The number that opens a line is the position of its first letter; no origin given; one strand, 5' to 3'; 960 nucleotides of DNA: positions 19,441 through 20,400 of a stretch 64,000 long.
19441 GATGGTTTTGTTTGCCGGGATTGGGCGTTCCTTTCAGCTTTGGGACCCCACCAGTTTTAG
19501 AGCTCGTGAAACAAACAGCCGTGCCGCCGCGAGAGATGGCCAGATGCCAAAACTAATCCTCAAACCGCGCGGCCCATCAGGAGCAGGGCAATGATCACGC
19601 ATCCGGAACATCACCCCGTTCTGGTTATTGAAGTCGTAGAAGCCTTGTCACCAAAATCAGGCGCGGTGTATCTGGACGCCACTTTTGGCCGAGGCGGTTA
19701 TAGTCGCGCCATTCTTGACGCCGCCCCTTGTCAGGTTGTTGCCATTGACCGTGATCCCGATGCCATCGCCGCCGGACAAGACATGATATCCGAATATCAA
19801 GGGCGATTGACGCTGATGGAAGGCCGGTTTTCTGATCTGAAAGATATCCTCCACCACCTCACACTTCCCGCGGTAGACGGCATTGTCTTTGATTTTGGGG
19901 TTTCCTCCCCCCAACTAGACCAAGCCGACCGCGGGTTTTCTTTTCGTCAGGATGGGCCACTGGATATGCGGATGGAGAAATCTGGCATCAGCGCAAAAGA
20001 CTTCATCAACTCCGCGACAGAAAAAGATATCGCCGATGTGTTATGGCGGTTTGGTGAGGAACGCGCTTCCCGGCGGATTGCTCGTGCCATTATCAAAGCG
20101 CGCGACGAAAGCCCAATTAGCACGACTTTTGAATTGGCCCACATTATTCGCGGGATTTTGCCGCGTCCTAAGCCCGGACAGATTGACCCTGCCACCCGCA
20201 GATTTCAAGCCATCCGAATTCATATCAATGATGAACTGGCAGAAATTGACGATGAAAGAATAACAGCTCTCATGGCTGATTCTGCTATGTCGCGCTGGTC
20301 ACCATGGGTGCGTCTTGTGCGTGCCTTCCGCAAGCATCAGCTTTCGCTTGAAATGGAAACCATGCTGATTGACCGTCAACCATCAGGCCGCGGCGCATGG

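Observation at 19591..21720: In-frame chimera of truncated rsmH and truncated M3 oligoendopeptidase F; the dcw cluster stops after mraZ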

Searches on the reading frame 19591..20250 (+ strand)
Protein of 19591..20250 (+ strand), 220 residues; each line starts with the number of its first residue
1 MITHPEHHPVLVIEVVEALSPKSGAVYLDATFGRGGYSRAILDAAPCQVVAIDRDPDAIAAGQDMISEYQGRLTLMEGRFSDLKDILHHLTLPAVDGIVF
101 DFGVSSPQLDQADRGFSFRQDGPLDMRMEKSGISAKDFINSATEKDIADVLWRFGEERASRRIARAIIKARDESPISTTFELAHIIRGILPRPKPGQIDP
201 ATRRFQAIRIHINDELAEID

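Call 15: find_homologous_proteins(query=window:19591-20250:+, max_evalue=1e-10)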
Query window:19591-20250:+ (220 aa): 8000 proteins with E <= 1e-10 among 8000 candidates; the best 120 are listed.
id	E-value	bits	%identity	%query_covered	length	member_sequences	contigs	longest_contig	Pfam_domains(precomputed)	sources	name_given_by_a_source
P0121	4.1e-137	473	98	100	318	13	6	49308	PF01795.26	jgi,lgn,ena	jgi:16S rRNA (cytosine1402-N4)-methyltransferase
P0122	5.0e-126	437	89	100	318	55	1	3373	PF01795.26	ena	-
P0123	1.6e-110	386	79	100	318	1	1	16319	PF01795.26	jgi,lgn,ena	jgi:16S rRNA (cytosine1402-N4)-methyltransferase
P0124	1.6e-110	386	79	100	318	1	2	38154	PF01795.26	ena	-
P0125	4.0e-110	385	78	100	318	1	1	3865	PF01795.26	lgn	-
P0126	1.4e-109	383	78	100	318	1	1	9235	PF01795.26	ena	-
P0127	1.9e-109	383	78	100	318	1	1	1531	PF01795.26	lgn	-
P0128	2.0e-108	379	77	100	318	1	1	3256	PF01795.26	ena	-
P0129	1.2e-107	377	78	100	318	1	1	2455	PF01795.26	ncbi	ncbi:MAG: 16S rRNA (cytosine(1402)-N(4))-methyltransferase RsmH [Candidatus Puniceispirillales bacte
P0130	2.4e-107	376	78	100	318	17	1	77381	PF01795.26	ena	-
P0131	2.8e-107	376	79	100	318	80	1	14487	PF01795.26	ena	-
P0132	3.1e-107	375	77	100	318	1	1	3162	PF01795.26,PF13649.13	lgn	-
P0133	3.2e-107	375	77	100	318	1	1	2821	PF01795.26,PF13649.13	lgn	-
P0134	5.2e-107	375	77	100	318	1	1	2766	PF01795.26,PF13649.13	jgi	jgi:16S rRNA (cytosine1402-N4)-methyltransferase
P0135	6.6e-107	374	77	100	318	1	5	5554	PF01795.26,PF13649.13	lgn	-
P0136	1.8e-106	373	77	100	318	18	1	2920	PF01795.26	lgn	-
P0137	2.3e-106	373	77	100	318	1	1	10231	PF01795.26,PF13649.13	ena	-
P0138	2.1e-98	347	71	100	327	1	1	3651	PF01795.26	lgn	-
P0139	1.3e-97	344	74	97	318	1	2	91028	PF01795.26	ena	-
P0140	1.2e-96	341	74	97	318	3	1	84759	PF01795.26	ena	-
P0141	4.9e-95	336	74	97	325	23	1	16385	PF01795.26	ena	-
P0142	5.4e-92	326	71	97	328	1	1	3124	PF01795.26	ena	-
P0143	3.4e-90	320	67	99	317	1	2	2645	PF01795.26,PF13649.13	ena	-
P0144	7.1e-89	315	67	97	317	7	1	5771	PF01795.26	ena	-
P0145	9.3e-89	315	68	97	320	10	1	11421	PF01795.26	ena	-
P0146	1.1e-87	311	65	99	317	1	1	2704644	PF01795.26,PF13649.13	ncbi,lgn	ncbi:16S rRNA (cytosine(1402)-N(4))-methyltransferase RsmH [Alphaproteobacteria bacterium LSUCC0684]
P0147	1.2e-87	311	66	100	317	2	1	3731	PF01795.26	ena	-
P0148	1.8e-87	311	64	100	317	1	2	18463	PF01795.26,PF13649.13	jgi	-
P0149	2.0e-87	311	66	97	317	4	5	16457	PF01795.26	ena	-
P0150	5.0e-87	309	68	100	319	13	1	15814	PF01795.26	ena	-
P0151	1.0e-86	308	65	97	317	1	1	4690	PF01795.26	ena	-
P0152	1.0e-86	308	65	97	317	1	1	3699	PF01795.26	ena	-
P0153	1.0e-86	308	65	97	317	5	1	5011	PF01795.26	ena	-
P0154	1.4e-86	308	65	97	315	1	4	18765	PF01795.26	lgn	-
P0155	1.5e-86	308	68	97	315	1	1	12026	PF01795.26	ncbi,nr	ncbi:MAG: 16S rRNA (cytosine(1402)-N(4))-methyltransferase RsmH [Alphaproteobacteria bacterium]|nr:1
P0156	2.5e-86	307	65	97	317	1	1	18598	PF01795.26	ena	-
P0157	3.3e-86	307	67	95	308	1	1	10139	PF01795.26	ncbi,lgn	-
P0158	3.4e-86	307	65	97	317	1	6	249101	PF01795.26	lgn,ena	-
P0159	4.2e-86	306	64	99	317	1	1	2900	PF01795.26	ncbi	-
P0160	5.0e-86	306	65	97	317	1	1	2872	PF01795.26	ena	-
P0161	6.1e-86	306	65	97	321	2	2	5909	PF01795.26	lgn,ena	-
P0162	9.1e-86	305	66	97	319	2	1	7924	PF01795.26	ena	-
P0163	9.1e-86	305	66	97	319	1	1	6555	PF01795.26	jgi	jgi:16S rRNA (cytosine1402-N4)-methyltransferase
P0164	1.1e-85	305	63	97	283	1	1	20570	PF01795.26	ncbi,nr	ncbi:MAG TPA: 16S rRNA (cytosine(1402)-N(4))-methyltransferase, partial [Alphaproteobacteria bacteri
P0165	1.3e-85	305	66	97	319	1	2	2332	PF01795.26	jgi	-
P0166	1.5e-85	305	66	97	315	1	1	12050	PF01795.26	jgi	jgi:16S rRNA (cytosine1402-N4)-methyltransferase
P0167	1.5e-85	305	63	97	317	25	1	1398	PF01795.26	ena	-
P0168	1.8e-85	304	64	99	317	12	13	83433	PF01795.26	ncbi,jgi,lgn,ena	-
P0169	4.0e-85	303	66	97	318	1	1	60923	PF01795.26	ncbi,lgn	ncbi:MAG: 16S rRNA (cytosine(1402)-N(4))-methyltransferase RsmH [Candidatus Puniceispirillales bacte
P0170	4.7e-85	303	65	100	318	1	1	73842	PF01795.26,PF01728.26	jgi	jgi:16S rRNA (cytosine1402-N4)-methyltransferase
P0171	4.7e-85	303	66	97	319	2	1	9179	PF01795.26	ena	-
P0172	6.1e-85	303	66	97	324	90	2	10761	PF01795.26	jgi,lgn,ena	-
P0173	7.2e-85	302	66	97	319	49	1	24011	PF01795.26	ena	-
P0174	9.3e-85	302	63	100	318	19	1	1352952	PF01795.26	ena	-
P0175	1.2e-84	302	62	99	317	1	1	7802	PF01795.26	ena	-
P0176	1.2e-84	302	67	95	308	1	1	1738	PF01795.26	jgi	jgi:16S rRNA (cytosine1402-N4)-methyltransferase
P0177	2.1e-84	301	66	97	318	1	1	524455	PF01795.26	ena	-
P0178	3.4e-84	300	66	95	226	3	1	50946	PF01795.26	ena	-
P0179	5.9e-84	299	64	97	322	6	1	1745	PF01795.26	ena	-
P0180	1.0e-83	299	65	95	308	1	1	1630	PF01795.26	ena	-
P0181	2.1e-83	298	65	97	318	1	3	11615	PF01795.26,PF13649.13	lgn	-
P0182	3.4e-83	297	64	97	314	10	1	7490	PF01795.26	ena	-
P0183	7.7e-83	296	63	99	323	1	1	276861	PF01795.26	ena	-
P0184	3.6e-82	294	64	95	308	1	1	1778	PF01795.26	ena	-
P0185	3.8e-82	293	64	97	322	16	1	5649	PF01795.26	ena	-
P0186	4.9e-82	293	64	97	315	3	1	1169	PF01795.26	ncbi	-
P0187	9.7e-82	292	64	95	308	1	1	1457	PF01795.26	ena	-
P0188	1.2e-81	292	62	97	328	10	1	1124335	PF01795.26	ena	-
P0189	1.3e-81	292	65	95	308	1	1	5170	PF01795.26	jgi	jgi:16S rRNA (cytosine1402-N4)-methyltransferase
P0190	1.5e-81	292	65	97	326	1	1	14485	PF01795.26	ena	-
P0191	1.5e-81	292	64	95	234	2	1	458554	PF01795.26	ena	-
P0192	2.4e-81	291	63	97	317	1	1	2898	PF01795.26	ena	-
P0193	5.6e-81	290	59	97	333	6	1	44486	PF01795.26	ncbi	ncbi:MAG: 16S rRNA (cytosine(1402)-N(4))-methyltransferase RsmH [Candidatus Puniceispirillaceae bact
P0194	5.9e-81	290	62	97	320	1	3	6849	PF01795.26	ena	-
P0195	8.0e-81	289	63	97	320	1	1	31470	PF01795.26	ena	-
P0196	9.1e-81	289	60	99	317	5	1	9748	PF01795.26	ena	-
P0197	1.0e-80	289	60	94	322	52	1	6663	PF01795.26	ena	-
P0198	1.8e-80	288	60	94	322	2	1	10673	PF01795.26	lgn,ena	-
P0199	2.3e-80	288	62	97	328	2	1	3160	PF01795.26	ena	-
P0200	3.3e-80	287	63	98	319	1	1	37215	PF01795.26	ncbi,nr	ncbi:MAG: 16S rRNA (cytosine(1402)-N(4))-methyltransferase RsmH [Alphaproteobacteria bacterium]|nr:1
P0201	5.0e-80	287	62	97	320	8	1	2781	PF01795.26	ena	-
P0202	6.4e-80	286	63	97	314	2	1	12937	PF01795.26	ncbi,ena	-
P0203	8.2e-80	286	62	97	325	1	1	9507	PF01795.26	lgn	-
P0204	8.3e-80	286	62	97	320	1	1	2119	PF01795.26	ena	-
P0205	1.0e-79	285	76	78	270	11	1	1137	PF01795.26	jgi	jgi:16S rRNA (cytosine1402-N4)-methyltransferase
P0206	1.4e-79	285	61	97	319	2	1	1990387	PF01795.26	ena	-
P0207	1.9e-79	285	63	95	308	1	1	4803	PF01795.26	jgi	jgi:16S rRNA (cytosine1402-N4)-methyltransferase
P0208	2.3e-79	284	59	100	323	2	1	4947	PF01795.26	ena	-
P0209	5.0e-79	283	62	97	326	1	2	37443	PF01795.26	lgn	-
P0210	1.6e-78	282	60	97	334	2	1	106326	PF01795.26,PF13649.13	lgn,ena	-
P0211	1.8e-78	281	58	100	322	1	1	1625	PF01795.26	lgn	-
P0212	2.0e-78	281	57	100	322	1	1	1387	PF01795.26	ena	-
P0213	2.1e-78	281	61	97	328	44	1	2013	PF01795.26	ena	-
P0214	2.2e-78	281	57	100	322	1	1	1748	PF01795.26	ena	-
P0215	2.4e-78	281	57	100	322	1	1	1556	PF01795.26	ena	-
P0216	3.2e-78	281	57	100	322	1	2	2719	PF01795.26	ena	-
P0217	3.6e-78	280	59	97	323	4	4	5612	PF01795.26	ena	-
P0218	4.5e-78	280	59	97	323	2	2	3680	PF01795.26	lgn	-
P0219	5.2e-78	280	59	97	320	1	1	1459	PF01795.26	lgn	-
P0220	5.3e-78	280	59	97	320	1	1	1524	PF01795.26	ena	-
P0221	5.5e-78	280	59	97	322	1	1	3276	PF01795.26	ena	-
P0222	5.5e-78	280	58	97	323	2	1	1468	PF01795.26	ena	-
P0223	9.0e-78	279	62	97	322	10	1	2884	PF01795.26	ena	-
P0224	1.0e-77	279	59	97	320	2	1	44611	PF01795.26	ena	-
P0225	1.4e-77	279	60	97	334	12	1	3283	PF01795.26,PF13649.13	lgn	-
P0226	1.4e-77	279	60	100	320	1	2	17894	PF01795.26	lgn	-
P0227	1.6e-77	278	58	97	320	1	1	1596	PF01795.26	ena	-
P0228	1.8e-77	278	57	97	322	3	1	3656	PF01795.26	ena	-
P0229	1.8e-77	278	58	97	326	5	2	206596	PF01795.26,PF13649.13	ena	-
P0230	1.8e-77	278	57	97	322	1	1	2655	PF01795.26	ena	-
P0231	1.9e-77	278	61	98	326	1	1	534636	PF01795.26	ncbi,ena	-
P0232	2.1e-77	278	59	100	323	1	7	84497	PF01795.26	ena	-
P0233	2.2e-77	278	60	97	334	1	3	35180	PF01795.26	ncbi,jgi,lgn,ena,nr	ncbi:16S rRNA (cytosine(1402)-N(4))-methyltransferase RsmH [Alphaproteobacteria bacterium]|jgi:16S r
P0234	2.3e-77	278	57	100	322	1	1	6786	PF01795.26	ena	-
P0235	2.8e-77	278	57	97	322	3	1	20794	PF01795.26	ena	-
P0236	3.3e-77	277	56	100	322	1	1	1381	PF01795.26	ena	-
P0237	3.5e-77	277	58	100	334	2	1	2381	PF01795.26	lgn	-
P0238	3.5e-77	277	60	99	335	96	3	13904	PF01795.26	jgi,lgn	jgi:16S rRNA (cytosine1402-N4)-methyltransferase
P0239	3.6e-77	277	59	97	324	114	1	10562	PF01795.26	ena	-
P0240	3.9e-77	277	58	100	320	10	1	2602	PF01795.26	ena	-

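Call 18: find_encoding_contigs(protein=P0121, flank=10000, max_places=8)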
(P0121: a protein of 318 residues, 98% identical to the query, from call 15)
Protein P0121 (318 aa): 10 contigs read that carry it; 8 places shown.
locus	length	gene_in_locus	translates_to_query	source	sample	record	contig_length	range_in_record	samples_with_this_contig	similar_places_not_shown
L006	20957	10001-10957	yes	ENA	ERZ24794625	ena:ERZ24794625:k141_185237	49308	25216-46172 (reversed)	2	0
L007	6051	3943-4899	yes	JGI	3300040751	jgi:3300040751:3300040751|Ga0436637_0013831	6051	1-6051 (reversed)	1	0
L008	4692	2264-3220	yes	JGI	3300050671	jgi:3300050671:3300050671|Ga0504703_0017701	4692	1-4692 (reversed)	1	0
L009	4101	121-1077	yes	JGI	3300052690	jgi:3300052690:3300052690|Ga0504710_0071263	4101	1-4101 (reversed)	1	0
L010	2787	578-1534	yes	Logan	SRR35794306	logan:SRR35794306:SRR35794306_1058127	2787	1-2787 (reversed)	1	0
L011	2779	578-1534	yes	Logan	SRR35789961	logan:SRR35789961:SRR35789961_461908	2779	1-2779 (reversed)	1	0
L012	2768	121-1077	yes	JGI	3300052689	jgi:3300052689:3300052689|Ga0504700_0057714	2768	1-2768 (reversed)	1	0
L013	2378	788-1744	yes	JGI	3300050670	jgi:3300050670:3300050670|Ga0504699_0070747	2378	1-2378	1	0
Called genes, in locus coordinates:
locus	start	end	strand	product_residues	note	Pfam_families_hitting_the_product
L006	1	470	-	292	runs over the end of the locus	-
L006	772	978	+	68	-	PF00313:CSD, PF08206:OB_RNB (weak)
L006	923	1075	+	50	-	-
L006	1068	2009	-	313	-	PF00892:EamA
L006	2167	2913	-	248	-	PF01925:TauE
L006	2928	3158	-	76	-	-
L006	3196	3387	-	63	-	-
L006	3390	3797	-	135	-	PF09996:DUF2237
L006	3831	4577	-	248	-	PF01553:Acyltransferase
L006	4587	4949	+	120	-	-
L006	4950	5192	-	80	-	PF01206:TusA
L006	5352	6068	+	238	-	PF27507:DjlA_TM, PF05099:TerB, PF00226:DnaJ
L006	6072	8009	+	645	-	PF00005:ABC_tran, PF13555:AAA_29 (faint), PF02463:SMC_N (faint), PF05729:NACHT (faint), PF13175:AAA_15 (faint), PF13191:AAA_16 (faint), PF00005:ABC_tran, PF16326:ABC_tran_CTD, +5 more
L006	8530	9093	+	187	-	-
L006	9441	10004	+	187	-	PF02381:MraZ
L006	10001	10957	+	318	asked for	PF01795:Methyltransf_5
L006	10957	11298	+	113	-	-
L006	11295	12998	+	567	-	PF03717:PBP_dimer, PF00905:Transpeptidase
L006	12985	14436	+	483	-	PF01225:Mur_ligase, PF08245:Mur_ligase_M, PF02875:Mur_ligase_C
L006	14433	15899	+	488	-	PF01225:Mur_ligase, PF08245:Mur_ligase_M, PF02875:Mur_ligase_C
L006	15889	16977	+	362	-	PF10555:MraY_sig1 (weak), PF00953:Glycos_transf_4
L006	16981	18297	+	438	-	PF08245:Mur_ligase_M, PF02875:Mur_ligase_C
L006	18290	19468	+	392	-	PF01098:FTSW_RODA_SPOVE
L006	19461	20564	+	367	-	PF03033:Glyco_transf_28, PF04101:Glyco_tran_28_C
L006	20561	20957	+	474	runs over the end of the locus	PF01225:Mur_ligase, PF08245:Mur_ligase_M, PF02875:Mur_ligase_C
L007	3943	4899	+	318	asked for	PF01795:Methyltransf_5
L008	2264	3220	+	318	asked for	PF01795:Methyltransf_5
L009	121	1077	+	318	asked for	PF01795:Methyltransf_5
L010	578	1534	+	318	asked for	PF01795:Methyltransf_5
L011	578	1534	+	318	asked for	PF01795:Methyltransf_5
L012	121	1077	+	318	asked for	PF01795:Methyltransf_5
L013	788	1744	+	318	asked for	PF01795:Methyltransf_5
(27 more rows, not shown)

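Call 31: find_related_loci(query=L006:11295-12995:+, collection=genome_contigs, flank=10000)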
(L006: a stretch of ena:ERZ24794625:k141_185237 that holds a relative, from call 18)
Query L006:11295-12995:+ (567 aa) in genome_contigs; peptide patterns used: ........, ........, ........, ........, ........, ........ (x = any residue, [..] = any of these).
453 stretches matched a pattern; 410 encode a relative of the query (tblastn E <= 1e-3); the best 80 are kept; 80 distinct loci.
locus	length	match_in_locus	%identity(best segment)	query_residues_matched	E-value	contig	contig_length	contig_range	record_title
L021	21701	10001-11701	92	1-567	0e+0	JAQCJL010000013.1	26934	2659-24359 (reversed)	MAG: Proteobacteria bacterium isolate casp40-mb.318 NODE_4212_length_26934_cov_0.070244, whole genome shotgun sequence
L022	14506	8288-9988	92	1-567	0e+0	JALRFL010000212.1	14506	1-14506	MAG: Alphaproteobacteria bacterium isolate LH.25 LH_109325, whole genome shotgun sequence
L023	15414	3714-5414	92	1-567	0e+0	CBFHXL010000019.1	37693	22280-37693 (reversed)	MAG: Candidatus Puniceispirillales bacterium isolate Co_bin_314_strict genome assembly, contig: Co_bin_314_strict_c19, w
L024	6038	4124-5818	55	1-567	0e+0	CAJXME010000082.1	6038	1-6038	MAG TPA_asm: uncultured Alphaproteobacteria bacterium isolate SRR4030075_bin.28_MetaBAT_v2.12.1_MAG genome assembly, con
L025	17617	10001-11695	55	1-567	0e+0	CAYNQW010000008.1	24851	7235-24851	MAG TPA_asm: uncultured Hyphomicrobiales bacterium isolate SRP134809_co1_34 genome assembly, contig: NODE_3664_length_24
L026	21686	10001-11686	56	3-566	0e+0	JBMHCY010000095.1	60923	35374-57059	MAG: Candidatus Puniceispirillales bacterium isolate xHP1_bin.70 c_000000000095, whole genome shotgun sequence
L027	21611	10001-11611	47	27-555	9e-148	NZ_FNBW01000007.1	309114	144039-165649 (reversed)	Thalassobaculum litoreum DSM 18839, whole genome shotgun sequence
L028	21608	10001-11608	46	27-555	7e-148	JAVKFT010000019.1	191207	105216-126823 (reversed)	MAG: Thalassobaculaceae bacterium isolate F1-TOW-08 k141_14390, whole genome shotgun sequence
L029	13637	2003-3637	46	13-555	1e-147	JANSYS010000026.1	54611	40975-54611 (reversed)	MAG: Alphaproteobacteria bacterium isolate bin.58 k141_131885_length_54611_cov_33.9862, whole genome shotgun sequence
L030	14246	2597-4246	45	16-562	2e-146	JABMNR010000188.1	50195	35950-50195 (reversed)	MAG: Alphaproteobacteria bacterium isolate bin.590 k141_5935183, whole genome shotgun sequence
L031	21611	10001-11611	47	27-555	1e-146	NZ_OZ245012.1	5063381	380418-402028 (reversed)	MAG: Thalassobaculum sp. isolate faa8e8ba-76a1-413a-bf4c-fe0cfe5a1ac7 chromosome 1, complete sequence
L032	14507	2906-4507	47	22-551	2e-145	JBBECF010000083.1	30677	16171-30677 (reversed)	MAG: Dongiaceae bacterium isolate LejiaF_69_107 Lejia_F_2196_length_30677_cov_57, whole genome shotgun sequence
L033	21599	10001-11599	46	32-558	4e-145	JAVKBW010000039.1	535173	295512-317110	MAG: Alphaproteobacteria bacterium isolate F4-SAH-03 k141_42522, whole genome shotgun sequence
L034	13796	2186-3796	47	27-555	1e-144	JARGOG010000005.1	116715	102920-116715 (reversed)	MAG: Thalassobaculaceae bacterium isolate bin_em_oilr2.001 NODE_153_length_116715_cov_7.458538, whole genome shotgun seq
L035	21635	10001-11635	45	25-567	2e-143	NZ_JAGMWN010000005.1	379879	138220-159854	Marivibrio halodurans strain CGMCC 1.15697 NODE_5_length_379879_cov_295.095313, whole genome shotgun sequence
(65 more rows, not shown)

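Call 37: list_cluster_members(proteins=[P0121, P0122])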
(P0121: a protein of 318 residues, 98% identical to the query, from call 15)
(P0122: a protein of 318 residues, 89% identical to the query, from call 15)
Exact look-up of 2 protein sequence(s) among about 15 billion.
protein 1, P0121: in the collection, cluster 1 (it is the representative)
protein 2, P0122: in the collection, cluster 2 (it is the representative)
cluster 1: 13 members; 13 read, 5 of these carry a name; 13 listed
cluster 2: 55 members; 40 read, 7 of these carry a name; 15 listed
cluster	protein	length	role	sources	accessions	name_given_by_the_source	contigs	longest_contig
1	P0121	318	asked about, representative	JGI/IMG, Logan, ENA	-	16S rRNA (cytosine1402-N4)-methyltransferase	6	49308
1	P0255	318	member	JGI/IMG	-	16S rRNA (cytosine1402-N4)-methyltransferase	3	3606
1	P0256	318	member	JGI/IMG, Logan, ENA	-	16S rRNA (cytosine1402-N4)-methyltransferase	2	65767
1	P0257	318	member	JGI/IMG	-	16S rRNA (cytosine1402-N4)-methyltransferase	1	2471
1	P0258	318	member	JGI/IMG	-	16S rRNA (cytosine1402-N4)-methyltransferase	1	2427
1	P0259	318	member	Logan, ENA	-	-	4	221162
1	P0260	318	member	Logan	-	-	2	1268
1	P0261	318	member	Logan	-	-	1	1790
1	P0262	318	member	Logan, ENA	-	-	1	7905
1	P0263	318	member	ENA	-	-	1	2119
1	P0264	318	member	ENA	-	-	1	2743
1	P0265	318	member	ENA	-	-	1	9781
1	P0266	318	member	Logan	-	-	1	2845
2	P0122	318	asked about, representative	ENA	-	-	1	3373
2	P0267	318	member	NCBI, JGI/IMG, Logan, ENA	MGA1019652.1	MAG: 16S rRNA (cytosine(1402)-N(4))-methyltransferase RsmH [Candidatus Puniceispirillales ... | 16S rRNA (cytosine1402-N4)-methyltransferase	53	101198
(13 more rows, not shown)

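Call 39: find_encoding_contigs(protein=P0259, flank=10000, max_places=6)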
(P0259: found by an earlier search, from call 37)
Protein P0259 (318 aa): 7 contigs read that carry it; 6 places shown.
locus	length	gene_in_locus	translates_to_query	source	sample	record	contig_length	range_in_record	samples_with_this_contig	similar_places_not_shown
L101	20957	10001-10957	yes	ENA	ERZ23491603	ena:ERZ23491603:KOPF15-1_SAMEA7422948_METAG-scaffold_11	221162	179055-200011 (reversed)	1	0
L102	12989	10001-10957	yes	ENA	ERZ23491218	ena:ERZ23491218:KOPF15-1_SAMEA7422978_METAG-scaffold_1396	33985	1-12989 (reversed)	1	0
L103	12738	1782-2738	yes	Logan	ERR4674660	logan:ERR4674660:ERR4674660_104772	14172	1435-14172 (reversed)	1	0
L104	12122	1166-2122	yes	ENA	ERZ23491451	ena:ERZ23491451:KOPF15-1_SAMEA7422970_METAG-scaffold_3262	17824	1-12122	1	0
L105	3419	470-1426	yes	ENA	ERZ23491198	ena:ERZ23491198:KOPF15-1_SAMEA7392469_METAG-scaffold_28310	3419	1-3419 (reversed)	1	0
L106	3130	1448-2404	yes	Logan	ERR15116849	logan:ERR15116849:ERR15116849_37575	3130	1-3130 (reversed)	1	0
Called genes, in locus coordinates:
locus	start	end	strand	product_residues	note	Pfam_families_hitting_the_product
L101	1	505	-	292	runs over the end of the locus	-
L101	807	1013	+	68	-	PF00313:CSD, PF08206:OB_RNB (weak)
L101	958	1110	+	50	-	-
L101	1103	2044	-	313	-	PF00892:EamA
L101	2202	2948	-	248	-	PF01925:TauE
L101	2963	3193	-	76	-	-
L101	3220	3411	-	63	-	-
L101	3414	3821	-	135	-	PF09996:DUF2237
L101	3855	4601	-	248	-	PF01553:Acyltransferase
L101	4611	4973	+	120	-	-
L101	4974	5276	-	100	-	PF01206:TusA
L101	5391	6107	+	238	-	PF27507:DjlA_TM, PF05099:TerB, PF00226:DnaJ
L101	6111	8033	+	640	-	PF03193:RsgA_GTPase (faint), PF13555:AAA_29 (faint), PF00005:ABC_tran, PF02463:SMC_N (faint), PF05729:NACHT (faint), PF13175:AAA_15 (faint), PF00005:ABC_tran, PF16326:ABC_tran_CTD, +6 more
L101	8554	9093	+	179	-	-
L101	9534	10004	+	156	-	PF02381:MraZ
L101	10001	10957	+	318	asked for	PF01795:Methyltransf_5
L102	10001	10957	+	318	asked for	PF01795:Methyltransf_5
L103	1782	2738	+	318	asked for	PF01795:Methyltransf_5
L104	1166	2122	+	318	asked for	PF01795:Methyltransf_5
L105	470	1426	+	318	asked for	PF01795:Methyltransf_5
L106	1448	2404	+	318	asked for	PF01795:Methyltransf_5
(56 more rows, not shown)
